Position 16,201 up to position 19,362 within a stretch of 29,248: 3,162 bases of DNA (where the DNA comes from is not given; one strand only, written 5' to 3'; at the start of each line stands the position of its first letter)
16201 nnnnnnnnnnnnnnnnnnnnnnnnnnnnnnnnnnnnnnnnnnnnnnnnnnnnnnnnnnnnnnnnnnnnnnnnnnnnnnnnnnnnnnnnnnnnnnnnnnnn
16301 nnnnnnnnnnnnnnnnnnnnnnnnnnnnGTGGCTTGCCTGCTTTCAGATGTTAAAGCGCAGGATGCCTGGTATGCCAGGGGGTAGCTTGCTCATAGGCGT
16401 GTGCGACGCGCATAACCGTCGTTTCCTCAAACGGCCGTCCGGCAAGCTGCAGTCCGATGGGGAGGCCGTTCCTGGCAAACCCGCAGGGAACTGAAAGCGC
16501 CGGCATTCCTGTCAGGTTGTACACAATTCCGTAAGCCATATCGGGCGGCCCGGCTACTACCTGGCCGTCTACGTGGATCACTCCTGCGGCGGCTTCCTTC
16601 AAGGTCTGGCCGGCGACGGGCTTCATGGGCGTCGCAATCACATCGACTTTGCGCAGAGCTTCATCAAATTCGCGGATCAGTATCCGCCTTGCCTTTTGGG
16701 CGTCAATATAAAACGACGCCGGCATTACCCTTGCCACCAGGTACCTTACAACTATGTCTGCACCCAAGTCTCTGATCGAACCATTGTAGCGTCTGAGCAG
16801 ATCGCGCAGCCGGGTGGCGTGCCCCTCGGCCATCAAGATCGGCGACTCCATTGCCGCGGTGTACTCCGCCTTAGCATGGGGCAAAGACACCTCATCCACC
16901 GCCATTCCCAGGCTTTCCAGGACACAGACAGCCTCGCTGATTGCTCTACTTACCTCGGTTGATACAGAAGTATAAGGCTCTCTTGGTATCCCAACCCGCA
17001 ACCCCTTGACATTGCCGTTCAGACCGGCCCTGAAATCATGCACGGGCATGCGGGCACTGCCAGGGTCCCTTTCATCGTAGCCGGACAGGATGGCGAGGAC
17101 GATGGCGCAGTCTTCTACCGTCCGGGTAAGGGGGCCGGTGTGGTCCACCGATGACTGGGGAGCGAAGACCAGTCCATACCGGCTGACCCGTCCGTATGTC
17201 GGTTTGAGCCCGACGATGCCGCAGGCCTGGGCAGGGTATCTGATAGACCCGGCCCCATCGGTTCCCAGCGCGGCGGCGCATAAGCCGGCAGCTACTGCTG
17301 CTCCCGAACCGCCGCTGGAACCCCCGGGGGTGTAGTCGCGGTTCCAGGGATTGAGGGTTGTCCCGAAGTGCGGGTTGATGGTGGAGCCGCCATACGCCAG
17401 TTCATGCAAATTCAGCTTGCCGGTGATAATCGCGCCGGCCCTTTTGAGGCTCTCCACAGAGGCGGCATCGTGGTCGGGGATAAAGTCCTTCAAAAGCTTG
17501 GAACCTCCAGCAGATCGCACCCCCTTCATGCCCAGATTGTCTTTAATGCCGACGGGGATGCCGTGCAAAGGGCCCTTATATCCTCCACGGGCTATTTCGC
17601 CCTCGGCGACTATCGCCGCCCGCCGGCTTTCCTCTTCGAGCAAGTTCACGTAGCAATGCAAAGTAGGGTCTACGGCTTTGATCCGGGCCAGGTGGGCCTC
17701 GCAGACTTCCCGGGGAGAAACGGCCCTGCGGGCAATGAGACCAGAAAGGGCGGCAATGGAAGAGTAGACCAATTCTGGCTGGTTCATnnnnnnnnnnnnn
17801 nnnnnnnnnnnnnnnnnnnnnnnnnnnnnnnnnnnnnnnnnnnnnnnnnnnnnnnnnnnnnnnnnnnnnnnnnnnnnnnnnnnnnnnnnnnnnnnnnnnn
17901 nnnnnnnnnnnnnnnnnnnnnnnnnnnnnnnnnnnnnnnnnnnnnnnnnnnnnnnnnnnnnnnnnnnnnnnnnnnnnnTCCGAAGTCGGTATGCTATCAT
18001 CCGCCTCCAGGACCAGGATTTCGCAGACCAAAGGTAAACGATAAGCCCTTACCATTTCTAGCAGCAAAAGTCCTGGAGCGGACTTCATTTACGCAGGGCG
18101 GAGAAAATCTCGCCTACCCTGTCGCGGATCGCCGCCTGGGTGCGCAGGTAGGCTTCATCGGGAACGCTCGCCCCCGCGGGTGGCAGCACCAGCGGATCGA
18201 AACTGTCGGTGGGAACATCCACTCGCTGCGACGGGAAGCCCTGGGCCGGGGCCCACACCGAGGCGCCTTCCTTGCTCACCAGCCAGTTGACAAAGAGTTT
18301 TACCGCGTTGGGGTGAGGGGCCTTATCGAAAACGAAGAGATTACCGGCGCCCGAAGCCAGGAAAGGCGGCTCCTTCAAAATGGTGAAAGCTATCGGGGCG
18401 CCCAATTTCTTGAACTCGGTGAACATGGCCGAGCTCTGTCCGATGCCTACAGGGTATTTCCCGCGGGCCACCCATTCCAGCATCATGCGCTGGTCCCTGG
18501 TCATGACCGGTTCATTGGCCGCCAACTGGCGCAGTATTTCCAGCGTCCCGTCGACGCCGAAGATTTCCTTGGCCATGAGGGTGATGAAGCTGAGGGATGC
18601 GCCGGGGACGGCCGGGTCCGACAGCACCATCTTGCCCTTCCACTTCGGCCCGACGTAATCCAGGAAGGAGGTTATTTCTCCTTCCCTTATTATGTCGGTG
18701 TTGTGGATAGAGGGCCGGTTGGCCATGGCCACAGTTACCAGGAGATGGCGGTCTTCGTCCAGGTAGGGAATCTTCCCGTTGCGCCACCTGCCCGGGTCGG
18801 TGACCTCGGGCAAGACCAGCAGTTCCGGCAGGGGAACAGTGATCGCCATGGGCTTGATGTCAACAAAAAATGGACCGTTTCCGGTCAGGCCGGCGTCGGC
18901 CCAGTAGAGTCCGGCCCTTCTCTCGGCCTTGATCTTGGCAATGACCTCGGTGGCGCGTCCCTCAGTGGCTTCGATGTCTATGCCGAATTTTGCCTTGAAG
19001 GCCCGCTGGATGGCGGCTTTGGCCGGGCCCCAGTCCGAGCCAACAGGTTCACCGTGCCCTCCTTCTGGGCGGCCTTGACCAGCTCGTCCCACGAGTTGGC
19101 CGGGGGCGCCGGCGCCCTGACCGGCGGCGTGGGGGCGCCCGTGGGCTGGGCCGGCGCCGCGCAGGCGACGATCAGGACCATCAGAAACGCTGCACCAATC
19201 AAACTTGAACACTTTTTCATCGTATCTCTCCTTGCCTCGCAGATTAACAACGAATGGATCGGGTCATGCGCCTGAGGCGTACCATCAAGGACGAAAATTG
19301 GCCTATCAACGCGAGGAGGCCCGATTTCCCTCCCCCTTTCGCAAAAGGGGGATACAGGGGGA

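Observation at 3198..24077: Candidate uncharacterised anaerobic N-heterocycle/lactam degradation system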

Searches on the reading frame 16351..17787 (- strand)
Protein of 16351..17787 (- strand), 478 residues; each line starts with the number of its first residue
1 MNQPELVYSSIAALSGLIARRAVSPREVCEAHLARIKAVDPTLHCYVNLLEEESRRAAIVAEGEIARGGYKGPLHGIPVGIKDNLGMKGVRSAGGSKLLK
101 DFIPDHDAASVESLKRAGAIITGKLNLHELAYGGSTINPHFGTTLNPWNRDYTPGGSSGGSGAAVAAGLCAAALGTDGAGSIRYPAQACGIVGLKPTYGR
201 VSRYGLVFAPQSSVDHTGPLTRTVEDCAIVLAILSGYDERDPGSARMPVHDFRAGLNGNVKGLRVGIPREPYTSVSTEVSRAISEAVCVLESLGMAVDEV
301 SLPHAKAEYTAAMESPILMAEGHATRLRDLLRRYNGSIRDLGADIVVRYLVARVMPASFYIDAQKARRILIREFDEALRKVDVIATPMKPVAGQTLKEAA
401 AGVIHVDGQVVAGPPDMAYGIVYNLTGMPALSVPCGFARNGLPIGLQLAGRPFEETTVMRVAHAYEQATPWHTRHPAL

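Call 4: search_protein_families(library=pfam, proteins=[window:16351-17787:-], max_evalue=0.01)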
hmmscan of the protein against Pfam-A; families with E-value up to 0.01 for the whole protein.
window:16351-17787:- (478 aa): 1 family
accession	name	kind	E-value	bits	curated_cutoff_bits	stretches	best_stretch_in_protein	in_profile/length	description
PF01425.27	Amidase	-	1.7e-118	396.9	27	1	27-458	1-444/445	Amidase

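Call 9: search_protein_families(library=ncbifam, proteins=[window:16351-17787:-], max_evalue=0.001)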
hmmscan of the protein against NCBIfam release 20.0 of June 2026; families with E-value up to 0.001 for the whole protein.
window:16351-17787:- (478 aa): 26 families (the best 25 are shown)
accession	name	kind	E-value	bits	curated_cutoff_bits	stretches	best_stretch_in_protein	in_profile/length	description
TIGR00132.1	gatA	equivalog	5e-106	355.2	481.1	2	17-308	4-292/466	Asp-tRNA(Asn)/Glu-tRNA(Gln) amidotransferase subunit GatA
NF004815.0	PRK06169.1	equivalog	1.5e-94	317.2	506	1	12-476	13-466/471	amidase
NF005687.0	PRK07487.1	subfamily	2.2e-89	300.4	428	1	12-469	11-456/468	amidase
NF006631.0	PRK09201.1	equivalog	8.4e-89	298.4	461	1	9-469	7-455/466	AtzE family amidohydrolase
TIGR02715.1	amido_AtzE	subfamily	1.3e-87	294.6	425.75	1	12-467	3-446/452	AtzE family amidohydrolase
NF005565.0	PRK07235.1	subfamily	2.2e-86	290.5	545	1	51-473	66-505/506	amidase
NF005686.0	PRK07486.1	subfamily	1.9e-79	267.6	465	1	5-476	10-480/486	amidase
NF005450.0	PRK07042.1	equivalog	1.5e-78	264.4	458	1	11-476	9-459/464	amidase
NF005688.0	PRK07488.1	equivalog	1.7e-78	264.6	532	1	3-468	5-465/474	indoleacetamide hydrolase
NF004717.0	PRK06061.1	equivalog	3.2e-75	253.7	498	1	9-477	17-475/483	amidase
NF004816.0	PRK06170.1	equivalog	4e-73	246.7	503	1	3-470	6-483/493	amidase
NF006006.0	PRK08137.1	equivalog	6.2e-73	246.4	534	1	29-472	57-514/529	amidase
NF009119.0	PRK12470.1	equivalog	7.5e-72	242.8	498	1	2-477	2-460/462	amidase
NF004766.0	PRK06102.1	equivalog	4.5e-68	230.4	559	1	7-468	6-450/455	amidase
NF005460.0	PRK07056.1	subfamily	6.3e-68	229.8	447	1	11-468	10-452/457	amidase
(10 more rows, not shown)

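Call 39: search_solved_structures(query=window:16351-17787:-, max_evalue=1e-40)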
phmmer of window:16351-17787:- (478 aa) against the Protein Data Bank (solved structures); distinct sequences matched with E-value up to 1e-40: 18.
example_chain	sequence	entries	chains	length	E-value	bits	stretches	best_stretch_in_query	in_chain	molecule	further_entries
4wj3_A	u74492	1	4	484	2.2e-91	310.2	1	11-477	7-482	Glutamyl-tRNA(Gln) amidotransferase subunit A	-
2df4_A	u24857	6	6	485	7.6e-88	298.6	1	7-472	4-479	Glutamyl-tRNA(Gln) amidotransferase subunit A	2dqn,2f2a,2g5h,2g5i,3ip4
3h0l_A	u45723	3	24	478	1.1e-83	284.9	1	10-472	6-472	Glutamyl-tRNA(Gln) amidotransferase subunit A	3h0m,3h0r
3al0_A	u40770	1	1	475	7.1e-77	262.4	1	69-472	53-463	Glutamyl-tRNA(Gln) amidotransferase subunit A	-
2gi3_A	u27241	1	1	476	7.1e-77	262.4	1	69-472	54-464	Glutamyl-tRNA(Gln) amidotransferase subunit A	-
3kfu_E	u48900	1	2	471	3e-74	253.7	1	16-470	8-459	Glutamyl-tRNA(Gln) amidotransferase subunit A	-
6c62_A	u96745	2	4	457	4.3e-62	213.7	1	14-463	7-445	Biuret hydrolase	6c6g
3a1k_A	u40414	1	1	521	2.5e-59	204.5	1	72-304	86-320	Amidase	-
3a1i_A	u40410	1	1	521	6.8e-59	203.1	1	72-304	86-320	Amidase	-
6dhv_A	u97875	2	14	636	1.6e-56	195.3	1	66-477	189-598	Fatty acid amide hydrolase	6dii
8eww_A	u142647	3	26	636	4.3e-56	193.9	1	66-477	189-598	Fatty acid amide hydrolase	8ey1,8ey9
4yj6_A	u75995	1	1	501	1e-50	176.2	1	8-473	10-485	Aryl acylamidase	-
4yji_A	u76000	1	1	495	2.6e-50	174.8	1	8-473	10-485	Aryl acylamidase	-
5ac3_A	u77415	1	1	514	9.2e-50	173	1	22-470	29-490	PEPTIDE AMIDASE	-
3a2p_A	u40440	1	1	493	2e-49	171.9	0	12-303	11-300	6-aminohexanoate-cyclic-dimer hydrolase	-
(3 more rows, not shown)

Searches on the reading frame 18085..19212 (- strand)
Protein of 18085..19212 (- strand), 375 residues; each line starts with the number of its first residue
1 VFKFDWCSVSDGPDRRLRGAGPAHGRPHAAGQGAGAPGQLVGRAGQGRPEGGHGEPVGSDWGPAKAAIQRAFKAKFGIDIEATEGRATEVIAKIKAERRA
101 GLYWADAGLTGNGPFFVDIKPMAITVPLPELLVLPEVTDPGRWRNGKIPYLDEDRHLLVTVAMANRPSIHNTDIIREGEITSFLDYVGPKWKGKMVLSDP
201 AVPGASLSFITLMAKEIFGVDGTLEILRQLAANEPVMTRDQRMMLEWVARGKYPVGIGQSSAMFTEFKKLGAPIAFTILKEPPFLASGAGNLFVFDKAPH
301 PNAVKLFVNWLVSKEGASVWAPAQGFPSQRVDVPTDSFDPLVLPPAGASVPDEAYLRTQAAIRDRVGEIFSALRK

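Call 5: search_protein_families(library=pfam, proteins=[window:18085-19212:-], max_evalue=0.01)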
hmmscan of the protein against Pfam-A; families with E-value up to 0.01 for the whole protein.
window:18085-19212:- (375 aa): 4 families
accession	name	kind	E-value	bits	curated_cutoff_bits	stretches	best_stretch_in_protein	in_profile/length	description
PF13416.11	SBP_bac_8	-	5.1e-12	46.6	27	1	70-334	4-266/279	Bacterial extracellular solute-binding protein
PF13531.11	SBP_bac_11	-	4.1e-11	43.5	25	1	179-321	92-222/227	Bacterial extracellular solute-binding protein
PF13343.11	SBP_bac_6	-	3.3e-07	30.5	24.6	1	181-357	81-243/245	Bacterial extracellular solute-binding protein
PF01547.30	SBP_bac_1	-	4.1e-07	30.7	26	1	229-317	206-306/307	Bacterial extracellular solute-binding protein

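Call 10: search_protein_families(library=ncbifam, proteins=[window:18085-19212:-], max_evalue=0.001)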
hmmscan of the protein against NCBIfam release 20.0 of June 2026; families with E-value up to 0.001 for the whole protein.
window:18085-19212:- (375 aa): 3 families
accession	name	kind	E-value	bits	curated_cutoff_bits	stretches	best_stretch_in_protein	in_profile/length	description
NF011620.1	PRK15046.1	equivalog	2.3e-07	29.9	310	1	169-335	129-296/334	2-aminoethylphosphonate ABC transporter substrate-binding protein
TIGR03261.1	phnS2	equivalog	7.1e-06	25.3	392.75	1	181-319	144-278/334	putative 2-aminoethylphosphonate ABC transporter substrate-binding protein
TIGR03227.1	PhnS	equivalog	0.00035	19.6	395.3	0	170-334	140-305/360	2-aminoethylphosphonate ABC transporter substrate-binding protein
